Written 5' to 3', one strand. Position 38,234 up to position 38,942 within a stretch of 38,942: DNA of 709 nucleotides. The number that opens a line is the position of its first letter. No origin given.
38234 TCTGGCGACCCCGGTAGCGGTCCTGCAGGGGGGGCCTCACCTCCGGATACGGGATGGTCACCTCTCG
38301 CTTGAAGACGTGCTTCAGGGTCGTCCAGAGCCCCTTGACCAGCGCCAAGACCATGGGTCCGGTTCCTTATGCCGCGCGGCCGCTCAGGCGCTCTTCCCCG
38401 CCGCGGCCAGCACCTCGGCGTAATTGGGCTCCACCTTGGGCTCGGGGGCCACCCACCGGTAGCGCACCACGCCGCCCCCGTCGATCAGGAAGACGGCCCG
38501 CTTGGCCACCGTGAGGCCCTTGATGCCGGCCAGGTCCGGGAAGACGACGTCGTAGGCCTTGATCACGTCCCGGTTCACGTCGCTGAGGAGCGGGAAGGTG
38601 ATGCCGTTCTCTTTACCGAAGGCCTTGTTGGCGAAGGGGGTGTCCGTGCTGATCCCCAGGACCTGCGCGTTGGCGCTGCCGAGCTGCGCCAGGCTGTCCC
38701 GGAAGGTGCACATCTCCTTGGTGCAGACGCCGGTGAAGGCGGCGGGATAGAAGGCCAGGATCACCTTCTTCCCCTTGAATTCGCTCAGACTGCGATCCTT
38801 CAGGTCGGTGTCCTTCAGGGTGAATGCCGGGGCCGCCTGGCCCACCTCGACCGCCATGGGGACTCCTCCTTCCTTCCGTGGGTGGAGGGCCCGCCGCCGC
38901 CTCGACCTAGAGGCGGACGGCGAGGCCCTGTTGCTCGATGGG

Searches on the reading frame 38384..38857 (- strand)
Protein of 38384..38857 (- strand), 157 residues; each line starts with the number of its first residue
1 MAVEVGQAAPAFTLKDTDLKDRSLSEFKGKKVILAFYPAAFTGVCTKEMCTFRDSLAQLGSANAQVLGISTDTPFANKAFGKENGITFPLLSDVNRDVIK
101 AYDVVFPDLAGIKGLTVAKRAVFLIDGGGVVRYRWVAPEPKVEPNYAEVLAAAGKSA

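Call 33: search_protein_families(library=pfam, proteins=[window:38384-38857:-], max_evalue=0.01)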
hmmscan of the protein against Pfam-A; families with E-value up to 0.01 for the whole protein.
window:38384-38857:- (157 aa): 2 families
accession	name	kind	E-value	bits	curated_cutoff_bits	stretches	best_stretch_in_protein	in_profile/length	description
PF00578.27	AhpC-TSA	-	2.2e-39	134.7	26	1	5-133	1-123/124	AhpC/TSA family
PF08534.16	Redoxin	-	1.2e-28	100.3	26.6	1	5-150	2-148/148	Redoxin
